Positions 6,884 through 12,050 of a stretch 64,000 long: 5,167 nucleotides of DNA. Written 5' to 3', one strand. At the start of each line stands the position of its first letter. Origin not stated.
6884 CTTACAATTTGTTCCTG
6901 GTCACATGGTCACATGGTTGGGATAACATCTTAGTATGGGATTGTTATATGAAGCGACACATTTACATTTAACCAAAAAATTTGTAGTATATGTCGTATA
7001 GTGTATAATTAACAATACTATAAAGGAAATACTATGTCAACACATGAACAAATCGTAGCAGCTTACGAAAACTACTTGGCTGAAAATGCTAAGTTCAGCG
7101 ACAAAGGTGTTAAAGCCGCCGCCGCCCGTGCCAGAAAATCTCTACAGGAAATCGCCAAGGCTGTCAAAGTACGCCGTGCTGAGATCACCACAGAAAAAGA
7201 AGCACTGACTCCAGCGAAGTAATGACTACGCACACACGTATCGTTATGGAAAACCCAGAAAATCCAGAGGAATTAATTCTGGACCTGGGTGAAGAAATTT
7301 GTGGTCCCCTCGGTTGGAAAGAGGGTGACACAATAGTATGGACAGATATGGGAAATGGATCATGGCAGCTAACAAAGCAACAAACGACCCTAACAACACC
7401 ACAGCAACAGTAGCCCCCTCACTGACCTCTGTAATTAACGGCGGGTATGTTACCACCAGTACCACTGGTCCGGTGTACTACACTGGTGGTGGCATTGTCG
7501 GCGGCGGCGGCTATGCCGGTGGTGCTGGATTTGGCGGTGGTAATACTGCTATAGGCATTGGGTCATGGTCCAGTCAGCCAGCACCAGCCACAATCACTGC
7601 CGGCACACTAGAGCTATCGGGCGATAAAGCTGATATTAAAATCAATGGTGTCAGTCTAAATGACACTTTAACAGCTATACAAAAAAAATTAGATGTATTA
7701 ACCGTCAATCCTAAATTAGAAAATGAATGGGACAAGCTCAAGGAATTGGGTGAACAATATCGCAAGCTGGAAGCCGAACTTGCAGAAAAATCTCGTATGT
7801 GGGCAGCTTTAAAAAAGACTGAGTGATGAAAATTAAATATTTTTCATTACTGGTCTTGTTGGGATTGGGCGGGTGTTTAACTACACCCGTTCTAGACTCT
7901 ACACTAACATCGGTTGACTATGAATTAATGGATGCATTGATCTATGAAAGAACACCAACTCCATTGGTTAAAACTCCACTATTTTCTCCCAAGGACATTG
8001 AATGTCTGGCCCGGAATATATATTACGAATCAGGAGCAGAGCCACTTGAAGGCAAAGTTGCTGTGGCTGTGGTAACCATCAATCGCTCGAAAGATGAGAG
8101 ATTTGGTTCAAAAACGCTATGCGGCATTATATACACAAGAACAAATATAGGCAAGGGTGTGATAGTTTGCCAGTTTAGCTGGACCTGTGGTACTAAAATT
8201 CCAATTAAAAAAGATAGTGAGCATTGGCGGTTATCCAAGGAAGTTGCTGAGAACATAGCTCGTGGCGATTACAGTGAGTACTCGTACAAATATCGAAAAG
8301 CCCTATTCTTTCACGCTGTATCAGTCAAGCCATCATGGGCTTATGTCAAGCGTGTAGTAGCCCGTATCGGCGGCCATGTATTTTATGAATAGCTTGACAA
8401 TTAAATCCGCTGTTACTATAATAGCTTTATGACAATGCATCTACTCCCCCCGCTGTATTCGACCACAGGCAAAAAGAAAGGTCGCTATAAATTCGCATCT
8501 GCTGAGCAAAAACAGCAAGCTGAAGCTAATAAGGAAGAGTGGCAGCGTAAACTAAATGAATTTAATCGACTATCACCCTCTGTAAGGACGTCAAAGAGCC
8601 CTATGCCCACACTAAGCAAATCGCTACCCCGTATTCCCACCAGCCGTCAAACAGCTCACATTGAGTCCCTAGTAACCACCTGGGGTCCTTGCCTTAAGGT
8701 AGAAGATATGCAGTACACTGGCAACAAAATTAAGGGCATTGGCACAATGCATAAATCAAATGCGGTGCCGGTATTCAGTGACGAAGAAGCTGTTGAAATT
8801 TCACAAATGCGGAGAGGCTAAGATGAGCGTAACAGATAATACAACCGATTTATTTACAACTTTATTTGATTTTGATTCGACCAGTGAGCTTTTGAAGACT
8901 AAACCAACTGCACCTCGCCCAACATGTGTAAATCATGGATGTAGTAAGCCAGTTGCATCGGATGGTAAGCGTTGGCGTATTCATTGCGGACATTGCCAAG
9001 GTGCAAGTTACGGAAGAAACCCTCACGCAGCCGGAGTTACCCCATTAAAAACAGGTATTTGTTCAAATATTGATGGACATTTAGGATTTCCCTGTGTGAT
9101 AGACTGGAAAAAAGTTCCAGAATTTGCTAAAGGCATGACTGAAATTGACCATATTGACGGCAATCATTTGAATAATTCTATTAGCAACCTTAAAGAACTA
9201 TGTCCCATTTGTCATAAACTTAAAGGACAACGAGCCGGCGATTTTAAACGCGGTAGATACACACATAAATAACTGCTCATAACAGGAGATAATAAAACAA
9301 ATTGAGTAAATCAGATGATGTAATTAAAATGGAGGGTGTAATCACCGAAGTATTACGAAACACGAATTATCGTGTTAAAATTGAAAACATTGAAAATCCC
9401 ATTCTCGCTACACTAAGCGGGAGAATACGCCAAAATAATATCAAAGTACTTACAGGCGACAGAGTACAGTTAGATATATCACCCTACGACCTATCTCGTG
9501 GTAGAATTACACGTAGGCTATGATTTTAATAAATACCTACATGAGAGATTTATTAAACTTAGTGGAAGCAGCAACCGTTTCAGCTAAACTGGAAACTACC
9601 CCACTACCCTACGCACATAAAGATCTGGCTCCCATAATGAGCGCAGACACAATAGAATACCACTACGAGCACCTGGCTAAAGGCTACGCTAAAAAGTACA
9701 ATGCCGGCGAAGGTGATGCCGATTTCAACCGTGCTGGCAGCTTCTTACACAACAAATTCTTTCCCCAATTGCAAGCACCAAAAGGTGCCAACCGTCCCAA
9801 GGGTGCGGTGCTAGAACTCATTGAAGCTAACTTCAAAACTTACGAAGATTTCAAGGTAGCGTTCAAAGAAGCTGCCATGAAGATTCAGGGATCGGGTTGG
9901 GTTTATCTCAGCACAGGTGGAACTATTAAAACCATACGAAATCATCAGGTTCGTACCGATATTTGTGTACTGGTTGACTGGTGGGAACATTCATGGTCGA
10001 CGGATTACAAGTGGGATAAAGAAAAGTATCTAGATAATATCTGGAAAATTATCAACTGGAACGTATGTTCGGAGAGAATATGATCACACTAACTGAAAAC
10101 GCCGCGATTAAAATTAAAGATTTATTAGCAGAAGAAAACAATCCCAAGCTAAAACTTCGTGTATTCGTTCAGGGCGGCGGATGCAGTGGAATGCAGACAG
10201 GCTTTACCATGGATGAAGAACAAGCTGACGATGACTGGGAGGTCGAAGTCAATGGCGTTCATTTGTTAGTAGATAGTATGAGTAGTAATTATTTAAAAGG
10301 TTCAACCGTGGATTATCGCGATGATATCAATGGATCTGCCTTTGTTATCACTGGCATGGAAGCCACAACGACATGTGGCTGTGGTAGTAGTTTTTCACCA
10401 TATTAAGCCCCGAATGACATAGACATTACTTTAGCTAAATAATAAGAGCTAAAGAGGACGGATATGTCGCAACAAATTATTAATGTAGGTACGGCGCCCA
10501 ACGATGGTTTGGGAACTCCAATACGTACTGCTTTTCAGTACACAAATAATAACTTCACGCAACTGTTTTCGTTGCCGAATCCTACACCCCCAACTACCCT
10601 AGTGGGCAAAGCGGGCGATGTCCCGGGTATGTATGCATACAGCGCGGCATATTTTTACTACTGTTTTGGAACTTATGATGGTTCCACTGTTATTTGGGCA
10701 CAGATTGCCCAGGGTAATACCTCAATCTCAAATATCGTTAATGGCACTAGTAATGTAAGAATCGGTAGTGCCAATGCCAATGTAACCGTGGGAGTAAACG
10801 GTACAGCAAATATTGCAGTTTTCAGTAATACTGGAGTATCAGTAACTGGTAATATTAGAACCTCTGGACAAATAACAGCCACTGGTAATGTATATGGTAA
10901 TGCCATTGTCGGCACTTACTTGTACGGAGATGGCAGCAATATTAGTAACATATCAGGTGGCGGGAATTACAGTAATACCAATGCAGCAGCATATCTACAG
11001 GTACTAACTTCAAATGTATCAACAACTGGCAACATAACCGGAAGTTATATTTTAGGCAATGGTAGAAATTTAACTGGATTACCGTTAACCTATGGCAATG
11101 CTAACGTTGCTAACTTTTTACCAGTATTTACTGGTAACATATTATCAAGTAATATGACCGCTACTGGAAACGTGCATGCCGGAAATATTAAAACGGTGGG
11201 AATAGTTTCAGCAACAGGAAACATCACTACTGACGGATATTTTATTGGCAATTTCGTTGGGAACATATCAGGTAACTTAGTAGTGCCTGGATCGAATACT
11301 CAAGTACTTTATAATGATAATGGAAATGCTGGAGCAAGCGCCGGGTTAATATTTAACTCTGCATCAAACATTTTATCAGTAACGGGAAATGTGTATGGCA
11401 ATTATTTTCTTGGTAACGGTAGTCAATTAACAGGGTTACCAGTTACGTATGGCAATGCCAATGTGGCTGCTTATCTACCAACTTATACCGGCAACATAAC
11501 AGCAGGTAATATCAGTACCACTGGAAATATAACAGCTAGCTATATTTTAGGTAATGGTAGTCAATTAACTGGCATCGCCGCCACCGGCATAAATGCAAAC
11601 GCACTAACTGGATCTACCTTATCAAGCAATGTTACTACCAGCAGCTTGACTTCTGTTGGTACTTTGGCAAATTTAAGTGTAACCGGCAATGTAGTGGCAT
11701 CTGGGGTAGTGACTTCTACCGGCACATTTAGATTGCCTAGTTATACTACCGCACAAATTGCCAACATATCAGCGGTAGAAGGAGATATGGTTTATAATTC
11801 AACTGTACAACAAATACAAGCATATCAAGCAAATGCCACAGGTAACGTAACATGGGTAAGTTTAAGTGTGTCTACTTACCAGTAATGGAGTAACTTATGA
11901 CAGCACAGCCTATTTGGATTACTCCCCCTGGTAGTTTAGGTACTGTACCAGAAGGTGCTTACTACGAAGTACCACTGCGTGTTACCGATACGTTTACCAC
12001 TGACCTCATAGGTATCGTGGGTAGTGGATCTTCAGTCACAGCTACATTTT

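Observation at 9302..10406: Consecutive, translationally coupled IF-1, Fe-SOD-like and ErpA/IscA genes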

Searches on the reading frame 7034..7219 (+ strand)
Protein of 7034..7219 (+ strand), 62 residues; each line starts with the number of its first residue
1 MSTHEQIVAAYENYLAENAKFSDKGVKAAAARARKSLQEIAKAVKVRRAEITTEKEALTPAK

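Call 66: search_protein_families(library=pfam, proteins=[window:7034-7219:+], max_evalue=0.01)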
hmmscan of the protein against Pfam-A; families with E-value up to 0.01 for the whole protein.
window:7034-7219:+ (62 aa): 1 family
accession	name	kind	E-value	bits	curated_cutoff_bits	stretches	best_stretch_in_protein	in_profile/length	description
PF07432.18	Hc1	-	1.2e-11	44.7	23.5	1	1-56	1-56/57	Histone H1-like protein Hc1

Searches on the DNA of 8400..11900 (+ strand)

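Call 6: search_dna_similar(query=window:8400-11900:+, collection=phages, mode=near, max_rows=20)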
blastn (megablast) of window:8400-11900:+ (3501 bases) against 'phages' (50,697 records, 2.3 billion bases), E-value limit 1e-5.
No match.

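Call 86: search_rna_families(sources=[L010, L051], threshold=gathering)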
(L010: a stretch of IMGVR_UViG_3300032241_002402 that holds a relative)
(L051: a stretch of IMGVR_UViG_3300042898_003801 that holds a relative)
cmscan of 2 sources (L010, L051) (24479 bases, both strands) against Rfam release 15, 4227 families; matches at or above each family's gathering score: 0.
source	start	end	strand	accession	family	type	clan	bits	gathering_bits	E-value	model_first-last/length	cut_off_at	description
